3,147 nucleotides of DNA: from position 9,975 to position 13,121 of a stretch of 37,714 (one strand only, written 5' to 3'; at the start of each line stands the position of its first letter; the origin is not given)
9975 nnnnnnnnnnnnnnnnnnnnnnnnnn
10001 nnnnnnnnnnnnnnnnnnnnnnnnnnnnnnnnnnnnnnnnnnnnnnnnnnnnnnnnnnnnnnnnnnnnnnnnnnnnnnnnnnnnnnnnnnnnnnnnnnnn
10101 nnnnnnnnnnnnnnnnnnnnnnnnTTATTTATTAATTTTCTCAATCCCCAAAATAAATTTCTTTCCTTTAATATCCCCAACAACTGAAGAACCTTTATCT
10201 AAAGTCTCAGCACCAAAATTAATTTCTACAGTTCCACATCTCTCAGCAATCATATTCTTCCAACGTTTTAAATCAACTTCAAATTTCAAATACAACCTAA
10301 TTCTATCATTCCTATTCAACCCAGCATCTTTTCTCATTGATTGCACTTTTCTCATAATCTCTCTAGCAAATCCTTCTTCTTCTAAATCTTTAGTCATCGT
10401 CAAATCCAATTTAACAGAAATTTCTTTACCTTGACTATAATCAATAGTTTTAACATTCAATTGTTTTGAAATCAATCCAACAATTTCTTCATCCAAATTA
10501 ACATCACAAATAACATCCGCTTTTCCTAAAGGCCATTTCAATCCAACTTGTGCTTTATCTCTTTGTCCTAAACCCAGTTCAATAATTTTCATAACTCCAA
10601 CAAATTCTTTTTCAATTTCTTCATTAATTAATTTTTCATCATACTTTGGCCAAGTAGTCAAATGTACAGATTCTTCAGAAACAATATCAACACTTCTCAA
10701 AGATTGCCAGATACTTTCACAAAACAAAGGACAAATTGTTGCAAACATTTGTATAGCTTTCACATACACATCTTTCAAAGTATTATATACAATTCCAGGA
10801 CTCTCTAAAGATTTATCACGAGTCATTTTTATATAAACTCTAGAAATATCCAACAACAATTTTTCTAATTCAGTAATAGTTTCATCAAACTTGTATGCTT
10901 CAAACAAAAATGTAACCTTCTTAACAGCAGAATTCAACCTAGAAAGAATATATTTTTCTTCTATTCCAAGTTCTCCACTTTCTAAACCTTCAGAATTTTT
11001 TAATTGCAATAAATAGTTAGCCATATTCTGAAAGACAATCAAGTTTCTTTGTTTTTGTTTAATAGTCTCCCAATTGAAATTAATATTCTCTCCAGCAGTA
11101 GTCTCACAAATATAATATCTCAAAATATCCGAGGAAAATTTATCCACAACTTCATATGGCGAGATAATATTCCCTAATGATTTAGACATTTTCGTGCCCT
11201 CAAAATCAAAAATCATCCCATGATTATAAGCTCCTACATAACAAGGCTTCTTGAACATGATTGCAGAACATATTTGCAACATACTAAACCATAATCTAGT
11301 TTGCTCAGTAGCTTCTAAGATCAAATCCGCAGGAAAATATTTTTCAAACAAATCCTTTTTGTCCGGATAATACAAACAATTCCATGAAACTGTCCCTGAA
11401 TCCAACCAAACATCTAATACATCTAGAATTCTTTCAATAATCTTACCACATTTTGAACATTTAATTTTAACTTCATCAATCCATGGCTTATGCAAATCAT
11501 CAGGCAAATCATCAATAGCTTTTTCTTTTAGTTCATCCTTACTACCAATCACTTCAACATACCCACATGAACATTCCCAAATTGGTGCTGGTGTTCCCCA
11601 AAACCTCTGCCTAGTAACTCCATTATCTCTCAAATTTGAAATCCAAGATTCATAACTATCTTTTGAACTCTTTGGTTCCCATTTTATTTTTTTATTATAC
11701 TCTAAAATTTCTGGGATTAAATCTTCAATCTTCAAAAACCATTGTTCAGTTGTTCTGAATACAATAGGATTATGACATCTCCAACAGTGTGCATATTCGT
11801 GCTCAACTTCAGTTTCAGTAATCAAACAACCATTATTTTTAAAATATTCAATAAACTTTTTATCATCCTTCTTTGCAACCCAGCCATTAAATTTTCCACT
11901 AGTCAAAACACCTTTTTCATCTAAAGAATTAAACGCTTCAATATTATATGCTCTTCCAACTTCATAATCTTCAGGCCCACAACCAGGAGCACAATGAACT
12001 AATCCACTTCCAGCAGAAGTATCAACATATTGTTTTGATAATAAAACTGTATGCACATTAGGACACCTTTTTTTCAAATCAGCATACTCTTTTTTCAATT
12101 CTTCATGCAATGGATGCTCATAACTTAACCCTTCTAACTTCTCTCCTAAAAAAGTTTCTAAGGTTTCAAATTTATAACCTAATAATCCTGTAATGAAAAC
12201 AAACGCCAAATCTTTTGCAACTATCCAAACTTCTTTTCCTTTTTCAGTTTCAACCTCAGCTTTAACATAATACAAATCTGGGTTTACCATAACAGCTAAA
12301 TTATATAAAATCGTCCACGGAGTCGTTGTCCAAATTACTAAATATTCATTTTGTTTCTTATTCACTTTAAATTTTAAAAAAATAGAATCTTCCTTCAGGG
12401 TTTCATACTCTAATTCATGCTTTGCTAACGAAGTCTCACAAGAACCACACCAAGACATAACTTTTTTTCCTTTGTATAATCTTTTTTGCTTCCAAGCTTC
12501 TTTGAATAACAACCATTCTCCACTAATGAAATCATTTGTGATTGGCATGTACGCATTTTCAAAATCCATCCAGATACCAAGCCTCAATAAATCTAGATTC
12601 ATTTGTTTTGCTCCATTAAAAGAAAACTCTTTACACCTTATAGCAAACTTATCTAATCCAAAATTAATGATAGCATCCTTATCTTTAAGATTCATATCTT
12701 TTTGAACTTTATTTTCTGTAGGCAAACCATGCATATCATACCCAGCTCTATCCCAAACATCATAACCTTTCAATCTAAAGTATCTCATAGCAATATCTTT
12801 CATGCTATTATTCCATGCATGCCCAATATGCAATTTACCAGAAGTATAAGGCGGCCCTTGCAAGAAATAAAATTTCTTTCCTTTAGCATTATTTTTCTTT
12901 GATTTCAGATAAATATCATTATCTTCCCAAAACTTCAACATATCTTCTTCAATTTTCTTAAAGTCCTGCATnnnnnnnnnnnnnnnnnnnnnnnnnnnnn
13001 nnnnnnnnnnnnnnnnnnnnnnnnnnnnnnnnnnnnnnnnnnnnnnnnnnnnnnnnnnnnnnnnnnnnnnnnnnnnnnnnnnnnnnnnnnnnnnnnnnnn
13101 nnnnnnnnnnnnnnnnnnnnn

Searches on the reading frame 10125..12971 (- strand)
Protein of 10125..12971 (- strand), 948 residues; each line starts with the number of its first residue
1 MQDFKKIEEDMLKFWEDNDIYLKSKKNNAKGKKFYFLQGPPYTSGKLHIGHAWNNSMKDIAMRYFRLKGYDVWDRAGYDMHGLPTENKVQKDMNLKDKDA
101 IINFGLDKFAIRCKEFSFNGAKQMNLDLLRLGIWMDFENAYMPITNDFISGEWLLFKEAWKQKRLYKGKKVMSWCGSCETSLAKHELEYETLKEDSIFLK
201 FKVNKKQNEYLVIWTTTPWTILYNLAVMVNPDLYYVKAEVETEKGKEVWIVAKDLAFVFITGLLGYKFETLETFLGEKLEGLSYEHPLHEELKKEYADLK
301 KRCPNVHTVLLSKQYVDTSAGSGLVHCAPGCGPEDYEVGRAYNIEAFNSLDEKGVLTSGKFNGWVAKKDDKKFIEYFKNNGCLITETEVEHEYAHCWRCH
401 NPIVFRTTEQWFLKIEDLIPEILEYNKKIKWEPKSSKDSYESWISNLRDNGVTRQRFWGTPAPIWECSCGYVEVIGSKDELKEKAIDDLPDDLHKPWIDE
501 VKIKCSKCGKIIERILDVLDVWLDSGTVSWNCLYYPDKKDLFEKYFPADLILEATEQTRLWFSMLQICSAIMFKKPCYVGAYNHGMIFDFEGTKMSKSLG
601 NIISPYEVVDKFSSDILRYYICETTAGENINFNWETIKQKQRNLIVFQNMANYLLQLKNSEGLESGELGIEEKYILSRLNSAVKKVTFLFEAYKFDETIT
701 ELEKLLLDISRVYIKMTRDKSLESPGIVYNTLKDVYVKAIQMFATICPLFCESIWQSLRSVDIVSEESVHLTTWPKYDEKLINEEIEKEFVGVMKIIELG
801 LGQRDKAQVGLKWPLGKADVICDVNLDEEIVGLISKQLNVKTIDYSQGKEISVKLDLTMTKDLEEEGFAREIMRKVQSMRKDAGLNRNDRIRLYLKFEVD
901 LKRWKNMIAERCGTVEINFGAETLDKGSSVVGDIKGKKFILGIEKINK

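Call 43: search_protein_families(library=pfam, proteins=[window:10125-12971:-], max_evalue=0.001)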
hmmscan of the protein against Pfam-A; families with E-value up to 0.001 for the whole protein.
window:10125-12971:- (948 aa): 7 families
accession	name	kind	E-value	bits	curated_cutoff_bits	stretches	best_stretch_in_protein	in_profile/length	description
PF00133.28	tRNA-synt_1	-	8.8e-104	348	22.7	1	11-632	2-413/414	tRNA synthetases class I (I, L, M and V)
PF09334.17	tRNA-synt_1g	-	3.2e-25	89.2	20.1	3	588-653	321-386/391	tRNA synthetases class I (M)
PF08264.19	Anticodon_1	-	5.7e-24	85.1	25.1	1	672-815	1-144/148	Anticodon-binding domain of tRNA ligase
PF19302.4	DUF5915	-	1.7e-15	57.5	27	1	834-945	78-194/195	Domain of unknown function (DUF5915)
PF01406.26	tRNA-synt_1e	-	2.6e-10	40.6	27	1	578-640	237-299/301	tRNA synthetases class I (C) catalytic domain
PF01921.24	tRNA-synt_1f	-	1e-05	25.1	27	1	567-640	257-328/360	tRNA synthetases class I (K)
PF10496.14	Syntaxin-18_N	-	0.00087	20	30.6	0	676-718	34-76/87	SNARE-complex protein Syntaxin-18 N-terminus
